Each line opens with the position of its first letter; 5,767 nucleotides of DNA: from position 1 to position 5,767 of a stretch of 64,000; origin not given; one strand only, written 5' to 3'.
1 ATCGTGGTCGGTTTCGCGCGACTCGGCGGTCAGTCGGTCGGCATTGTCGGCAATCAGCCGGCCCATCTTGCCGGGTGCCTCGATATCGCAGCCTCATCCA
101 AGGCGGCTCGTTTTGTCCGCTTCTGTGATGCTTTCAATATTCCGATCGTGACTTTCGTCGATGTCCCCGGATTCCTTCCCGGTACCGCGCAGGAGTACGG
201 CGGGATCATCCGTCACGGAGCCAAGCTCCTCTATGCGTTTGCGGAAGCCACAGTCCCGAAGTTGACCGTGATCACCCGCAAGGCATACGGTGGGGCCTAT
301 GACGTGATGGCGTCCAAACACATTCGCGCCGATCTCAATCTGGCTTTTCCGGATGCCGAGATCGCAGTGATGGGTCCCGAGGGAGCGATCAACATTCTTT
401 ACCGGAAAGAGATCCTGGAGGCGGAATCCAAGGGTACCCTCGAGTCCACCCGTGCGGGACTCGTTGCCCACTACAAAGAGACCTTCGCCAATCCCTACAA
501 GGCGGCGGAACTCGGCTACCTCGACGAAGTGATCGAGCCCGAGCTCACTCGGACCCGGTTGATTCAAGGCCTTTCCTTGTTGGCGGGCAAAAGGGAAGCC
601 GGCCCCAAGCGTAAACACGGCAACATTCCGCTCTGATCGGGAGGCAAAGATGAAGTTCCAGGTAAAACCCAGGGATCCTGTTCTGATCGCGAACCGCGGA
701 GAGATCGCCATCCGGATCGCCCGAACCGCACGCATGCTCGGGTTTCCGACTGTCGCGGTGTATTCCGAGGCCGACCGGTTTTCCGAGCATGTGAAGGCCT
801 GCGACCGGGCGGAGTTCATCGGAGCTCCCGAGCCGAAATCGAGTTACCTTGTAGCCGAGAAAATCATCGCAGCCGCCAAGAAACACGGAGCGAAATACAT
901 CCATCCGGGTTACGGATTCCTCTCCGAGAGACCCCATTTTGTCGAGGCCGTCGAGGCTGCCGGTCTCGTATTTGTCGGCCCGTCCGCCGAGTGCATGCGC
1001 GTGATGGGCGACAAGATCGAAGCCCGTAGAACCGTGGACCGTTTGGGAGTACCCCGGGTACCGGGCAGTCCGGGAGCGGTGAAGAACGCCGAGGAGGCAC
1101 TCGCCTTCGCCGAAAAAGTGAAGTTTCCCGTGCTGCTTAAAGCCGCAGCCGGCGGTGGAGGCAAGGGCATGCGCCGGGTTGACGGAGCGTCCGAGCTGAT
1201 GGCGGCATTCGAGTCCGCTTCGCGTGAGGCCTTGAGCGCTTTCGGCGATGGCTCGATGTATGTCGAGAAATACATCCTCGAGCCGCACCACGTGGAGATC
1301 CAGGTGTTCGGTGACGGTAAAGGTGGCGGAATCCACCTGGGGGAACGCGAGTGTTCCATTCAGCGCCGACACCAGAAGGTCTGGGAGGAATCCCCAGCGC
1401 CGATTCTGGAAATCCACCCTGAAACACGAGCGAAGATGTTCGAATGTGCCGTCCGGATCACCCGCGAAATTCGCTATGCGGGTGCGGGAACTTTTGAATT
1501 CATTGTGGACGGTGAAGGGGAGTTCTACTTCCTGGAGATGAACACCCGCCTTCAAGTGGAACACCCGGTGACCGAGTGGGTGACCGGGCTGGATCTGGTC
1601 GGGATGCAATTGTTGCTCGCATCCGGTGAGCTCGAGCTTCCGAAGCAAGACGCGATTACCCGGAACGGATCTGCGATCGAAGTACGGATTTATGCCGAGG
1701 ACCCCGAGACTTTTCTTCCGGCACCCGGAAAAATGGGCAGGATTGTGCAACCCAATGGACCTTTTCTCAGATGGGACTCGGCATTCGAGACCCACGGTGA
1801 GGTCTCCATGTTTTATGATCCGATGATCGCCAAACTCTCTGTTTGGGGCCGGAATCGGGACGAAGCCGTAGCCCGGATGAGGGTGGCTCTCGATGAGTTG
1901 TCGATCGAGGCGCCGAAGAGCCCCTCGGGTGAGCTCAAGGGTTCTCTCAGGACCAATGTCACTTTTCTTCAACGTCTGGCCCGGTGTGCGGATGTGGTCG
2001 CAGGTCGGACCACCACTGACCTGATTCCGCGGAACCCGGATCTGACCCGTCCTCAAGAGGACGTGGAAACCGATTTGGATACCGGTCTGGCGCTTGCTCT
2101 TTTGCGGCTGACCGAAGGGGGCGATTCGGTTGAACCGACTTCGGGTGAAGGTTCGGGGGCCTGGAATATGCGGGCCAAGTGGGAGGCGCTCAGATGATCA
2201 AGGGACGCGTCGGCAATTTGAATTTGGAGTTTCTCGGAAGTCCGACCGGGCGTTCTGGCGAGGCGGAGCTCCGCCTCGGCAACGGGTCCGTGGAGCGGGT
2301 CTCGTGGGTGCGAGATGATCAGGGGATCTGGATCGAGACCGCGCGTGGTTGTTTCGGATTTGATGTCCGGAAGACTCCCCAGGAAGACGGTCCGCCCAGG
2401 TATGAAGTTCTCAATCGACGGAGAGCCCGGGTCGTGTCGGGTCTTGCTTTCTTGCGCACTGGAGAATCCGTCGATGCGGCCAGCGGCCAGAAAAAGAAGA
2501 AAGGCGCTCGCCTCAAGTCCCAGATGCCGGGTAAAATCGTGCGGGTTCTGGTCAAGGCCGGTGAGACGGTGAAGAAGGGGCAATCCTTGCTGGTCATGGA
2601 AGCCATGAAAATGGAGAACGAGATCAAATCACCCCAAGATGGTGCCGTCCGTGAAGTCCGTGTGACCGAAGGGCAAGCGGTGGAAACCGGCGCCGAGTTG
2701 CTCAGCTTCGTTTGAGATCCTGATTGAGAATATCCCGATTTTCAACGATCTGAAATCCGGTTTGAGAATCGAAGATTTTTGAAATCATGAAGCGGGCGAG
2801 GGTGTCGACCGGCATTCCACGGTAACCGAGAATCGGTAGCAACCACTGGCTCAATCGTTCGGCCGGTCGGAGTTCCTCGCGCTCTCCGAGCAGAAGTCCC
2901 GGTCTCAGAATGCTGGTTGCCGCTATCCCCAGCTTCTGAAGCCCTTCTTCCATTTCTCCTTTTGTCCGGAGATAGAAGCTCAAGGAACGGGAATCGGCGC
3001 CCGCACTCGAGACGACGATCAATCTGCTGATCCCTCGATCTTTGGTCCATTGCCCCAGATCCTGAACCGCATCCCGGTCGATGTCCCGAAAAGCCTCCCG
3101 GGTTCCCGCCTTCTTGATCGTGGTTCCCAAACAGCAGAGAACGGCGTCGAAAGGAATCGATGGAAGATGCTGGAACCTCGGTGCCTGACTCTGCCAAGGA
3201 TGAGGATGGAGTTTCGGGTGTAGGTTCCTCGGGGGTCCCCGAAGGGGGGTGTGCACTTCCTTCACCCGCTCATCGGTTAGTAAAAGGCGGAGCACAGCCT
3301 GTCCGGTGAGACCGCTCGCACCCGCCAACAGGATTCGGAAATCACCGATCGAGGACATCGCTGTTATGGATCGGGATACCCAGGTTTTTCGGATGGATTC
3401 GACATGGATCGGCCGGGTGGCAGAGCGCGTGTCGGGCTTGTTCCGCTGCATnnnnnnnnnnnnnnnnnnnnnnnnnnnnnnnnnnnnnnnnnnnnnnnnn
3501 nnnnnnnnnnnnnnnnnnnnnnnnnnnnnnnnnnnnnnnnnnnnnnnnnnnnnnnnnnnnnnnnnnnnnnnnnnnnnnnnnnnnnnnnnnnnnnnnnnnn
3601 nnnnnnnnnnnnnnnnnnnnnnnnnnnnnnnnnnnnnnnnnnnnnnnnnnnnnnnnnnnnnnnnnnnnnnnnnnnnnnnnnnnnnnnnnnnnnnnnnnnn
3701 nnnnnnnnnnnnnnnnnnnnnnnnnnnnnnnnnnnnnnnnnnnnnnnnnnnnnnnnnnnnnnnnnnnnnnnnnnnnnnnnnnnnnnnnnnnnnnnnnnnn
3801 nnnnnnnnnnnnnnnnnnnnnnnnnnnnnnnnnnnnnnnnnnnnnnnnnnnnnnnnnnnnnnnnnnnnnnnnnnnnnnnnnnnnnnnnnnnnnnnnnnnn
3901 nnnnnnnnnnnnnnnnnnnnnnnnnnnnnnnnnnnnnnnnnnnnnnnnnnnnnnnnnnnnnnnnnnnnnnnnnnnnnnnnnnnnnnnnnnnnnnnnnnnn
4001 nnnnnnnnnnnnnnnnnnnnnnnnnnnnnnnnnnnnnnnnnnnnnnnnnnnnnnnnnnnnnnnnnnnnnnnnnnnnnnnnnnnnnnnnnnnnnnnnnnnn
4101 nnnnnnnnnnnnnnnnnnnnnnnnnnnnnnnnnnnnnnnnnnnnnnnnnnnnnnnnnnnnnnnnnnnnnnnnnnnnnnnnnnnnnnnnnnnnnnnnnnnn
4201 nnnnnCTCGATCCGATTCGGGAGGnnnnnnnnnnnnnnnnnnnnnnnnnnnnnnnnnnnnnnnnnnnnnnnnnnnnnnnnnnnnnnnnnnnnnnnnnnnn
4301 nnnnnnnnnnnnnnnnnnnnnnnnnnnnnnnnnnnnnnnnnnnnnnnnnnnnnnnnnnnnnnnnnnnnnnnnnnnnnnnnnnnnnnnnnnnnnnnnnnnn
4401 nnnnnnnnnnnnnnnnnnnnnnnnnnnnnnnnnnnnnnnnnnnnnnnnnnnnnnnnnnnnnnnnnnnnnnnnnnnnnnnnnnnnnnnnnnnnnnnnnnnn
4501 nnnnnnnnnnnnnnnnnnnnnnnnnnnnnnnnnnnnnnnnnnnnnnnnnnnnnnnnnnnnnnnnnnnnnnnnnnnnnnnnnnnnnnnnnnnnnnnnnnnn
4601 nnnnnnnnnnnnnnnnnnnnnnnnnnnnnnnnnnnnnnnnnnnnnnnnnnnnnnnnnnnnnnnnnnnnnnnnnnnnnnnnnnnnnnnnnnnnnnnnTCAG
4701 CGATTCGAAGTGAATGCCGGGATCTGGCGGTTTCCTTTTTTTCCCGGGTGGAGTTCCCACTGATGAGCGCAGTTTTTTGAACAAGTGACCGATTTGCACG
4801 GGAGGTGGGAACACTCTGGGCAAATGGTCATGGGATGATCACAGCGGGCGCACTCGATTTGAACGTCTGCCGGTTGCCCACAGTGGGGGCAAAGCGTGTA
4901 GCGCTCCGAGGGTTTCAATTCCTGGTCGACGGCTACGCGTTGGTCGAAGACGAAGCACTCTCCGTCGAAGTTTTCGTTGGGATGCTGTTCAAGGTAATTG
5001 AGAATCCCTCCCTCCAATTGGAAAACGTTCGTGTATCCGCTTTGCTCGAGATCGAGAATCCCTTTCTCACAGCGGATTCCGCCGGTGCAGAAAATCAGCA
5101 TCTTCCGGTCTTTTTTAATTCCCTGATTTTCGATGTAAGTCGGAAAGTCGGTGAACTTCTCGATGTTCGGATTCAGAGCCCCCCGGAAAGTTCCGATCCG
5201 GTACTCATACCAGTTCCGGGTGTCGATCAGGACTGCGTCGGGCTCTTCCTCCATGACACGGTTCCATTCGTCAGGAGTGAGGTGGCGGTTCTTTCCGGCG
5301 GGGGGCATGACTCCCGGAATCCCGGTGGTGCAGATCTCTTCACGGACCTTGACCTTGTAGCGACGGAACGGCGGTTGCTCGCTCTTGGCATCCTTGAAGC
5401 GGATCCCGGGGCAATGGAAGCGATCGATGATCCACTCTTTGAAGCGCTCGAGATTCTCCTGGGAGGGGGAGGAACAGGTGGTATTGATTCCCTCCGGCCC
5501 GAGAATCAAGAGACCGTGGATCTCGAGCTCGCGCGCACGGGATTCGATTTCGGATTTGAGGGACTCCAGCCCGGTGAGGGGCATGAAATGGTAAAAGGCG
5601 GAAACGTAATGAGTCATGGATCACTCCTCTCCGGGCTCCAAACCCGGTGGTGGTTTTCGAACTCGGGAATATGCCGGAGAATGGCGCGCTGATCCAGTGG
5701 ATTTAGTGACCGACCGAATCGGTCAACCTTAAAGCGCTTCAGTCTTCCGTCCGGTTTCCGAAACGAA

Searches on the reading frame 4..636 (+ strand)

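Call 76: search_protein_families(library=pfam, proteins=[window:4-636:+], max_evalue=0.01)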
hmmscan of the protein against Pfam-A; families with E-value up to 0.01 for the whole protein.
window:4-636:+ (210 aa): 3 families
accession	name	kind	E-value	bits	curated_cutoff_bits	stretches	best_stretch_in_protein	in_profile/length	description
PF01039.27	Carboxyl_trans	-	2.6e-85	287.3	22.3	1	2-208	286-493/493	Carboxyl transferase domain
PF03255.19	ACCA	-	1.3e-11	44.7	23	1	30-145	132-243/310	Acetyl co-enzyme A carboxylase carboxyltransferase-like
PF06833.16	MdcE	-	0.0082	16.3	32.7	0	45-133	27-115/196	Malonate decarboxylase gamma subunit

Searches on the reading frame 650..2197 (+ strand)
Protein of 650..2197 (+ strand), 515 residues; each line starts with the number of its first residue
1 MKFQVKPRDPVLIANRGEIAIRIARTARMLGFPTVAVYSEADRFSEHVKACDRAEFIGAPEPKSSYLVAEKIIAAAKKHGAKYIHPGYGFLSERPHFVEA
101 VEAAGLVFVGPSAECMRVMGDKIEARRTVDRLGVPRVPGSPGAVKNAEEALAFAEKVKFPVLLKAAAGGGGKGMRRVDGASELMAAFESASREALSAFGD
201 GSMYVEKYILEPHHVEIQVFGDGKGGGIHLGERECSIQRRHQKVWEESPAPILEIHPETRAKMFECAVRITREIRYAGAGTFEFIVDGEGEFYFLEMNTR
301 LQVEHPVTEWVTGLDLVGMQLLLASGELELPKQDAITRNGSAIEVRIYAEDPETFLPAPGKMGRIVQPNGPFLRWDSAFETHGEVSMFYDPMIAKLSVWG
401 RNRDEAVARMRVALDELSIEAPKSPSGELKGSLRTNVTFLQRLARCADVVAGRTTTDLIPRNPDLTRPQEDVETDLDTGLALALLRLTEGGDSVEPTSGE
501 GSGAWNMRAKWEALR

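Call 26: search_protein_families(library=pfam, proteins=[window:650-2197:+], max_evalue=0.0001)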
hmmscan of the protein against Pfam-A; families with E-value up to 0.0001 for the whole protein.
window:650-2197:+ (515 aa): 5 families
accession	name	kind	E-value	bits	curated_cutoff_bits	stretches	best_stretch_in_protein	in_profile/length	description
PF02786.22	CPSase_L_D2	-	3.7e-68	229.6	19.8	1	121-327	1-206/211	Carbamoyl-phosphate synthase L chain, ATP binding domain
PF00289.28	Biotin_carb_N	-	7.8e-39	133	25.5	1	11-116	5-110/110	Biotin carboxylase, N-terminal domain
PF02785.25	Biotin_carb_C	-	2.9e-27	95.3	32.4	1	344-459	1-106/108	Biotin carboxylase C-terminal domain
PF07478.18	Dala_Dala_lig_C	-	1.5e-10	41.4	24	1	148-299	26-174/204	D-ala D-ala ligase C-terminus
PF02222.28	ATP-grasp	-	1.3e-06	28.7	27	1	143-300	15-162/179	ATP-grasp domain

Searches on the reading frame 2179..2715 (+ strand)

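Call 76: search_protein_families(library=pfam, proteins=[window:2179-2715:+], max_evalue=0.01)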
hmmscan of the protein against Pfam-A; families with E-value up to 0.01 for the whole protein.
window:2179-2715:+ (178 aa): 8 families
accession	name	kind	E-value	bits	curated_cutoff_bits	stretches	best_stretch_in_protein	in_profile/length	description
PF00364.28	Biotin_lipoyl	-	2.8e-21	75.6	22.1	1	112-175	3-71/73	Biotin-requiring enzyme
PF13533.13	Biotin_lipoyl_2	-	4.4e-13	49.1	29.8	2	112-140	3-31/32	Biotin-lipoyl like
PF16576.10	HlyD_D23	-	1.2e-06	28.4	30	1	146-176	108-138/214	Barrel-sandwich domain of CusB or HlyD membrane-fusion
PF13437.12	HlyD_3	-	1.3e-05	26.3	22.2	0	149-176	2-29/106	HlyD family secretion protein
PF00358.26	PTS_EIIA_1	-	0.0013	18.9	27.2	0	115-151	78-114/127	phosphoenolpyruvate-dependent sugar phosphotransferase system, EIIA 1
PF13375.12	RnfC_N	-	0.0016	18.9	25.6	1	115-163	36-83/101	RnfC Barrel sandwich hybrid domain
PF05896.17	NQRA_N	-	0.0022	18.6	25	1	102-162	21-80/94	NqrA N-terminal barrel-sandwich hybrid domain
PF01597.25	GCV_H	-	0.0022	18.3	22.2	1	115-160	28-74/122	Glycine cleavage H-protein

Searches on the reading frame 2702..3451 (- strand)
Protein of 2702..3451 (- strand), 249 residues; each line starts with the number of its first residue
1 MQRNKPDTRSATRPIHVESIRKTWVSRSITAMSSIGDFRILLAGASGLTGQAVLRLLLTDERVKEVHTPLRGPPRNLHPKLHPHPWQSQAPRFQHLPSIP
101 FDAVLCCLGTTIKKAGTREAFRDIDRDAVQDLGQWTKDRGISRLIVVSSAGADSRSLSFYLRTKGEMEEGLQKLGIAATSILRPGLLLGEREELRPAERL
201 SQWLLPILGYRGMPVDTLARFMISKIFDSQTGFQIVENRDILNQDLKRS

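Call 26: search_protein_families(library=pfam, proteins=[window:2702-3451:-], max_evalue=0.0001)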
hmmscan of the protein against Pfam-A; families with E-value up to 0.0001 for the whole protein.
window:2702-3451:- (249 aa): 2 families
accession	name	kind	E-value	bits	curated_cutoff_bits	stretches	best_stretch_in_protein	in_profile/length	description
PF13460.12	NAD_binding_10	-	1.5e-06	28.6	27.2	0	102-191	62-150/184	NAD(P)H-binding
PF08732.16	HIM1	-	2.3e-05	24.4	28.7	1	101-193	48-145/169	HIM1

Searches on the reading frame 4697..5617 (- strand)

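Call 26: search_protein_families(library=pfam, proteins=[window:4697-5617:-], max_evalue=0.0001)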
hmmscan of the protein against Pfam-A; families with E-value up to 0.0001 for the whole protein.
window:4697-5617:- (306 aa): 3 families
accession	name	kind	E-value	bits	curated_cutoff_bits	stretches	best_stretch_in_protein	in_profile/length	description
PF17773.7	UPF0176_N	-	5.1e-20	72.1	26.2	1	5-95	3-92/92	UPF0176 acylphosphatase like domain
PF12368.13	Rhodanese_C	-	5.4e-10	39.9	26.9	1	218-284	1-66/66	Rhodanase C-terminal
PF00581.25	Rhodanese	-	1e-09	39.2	22.2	1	122-209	8-100/102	Rhodanese-like domain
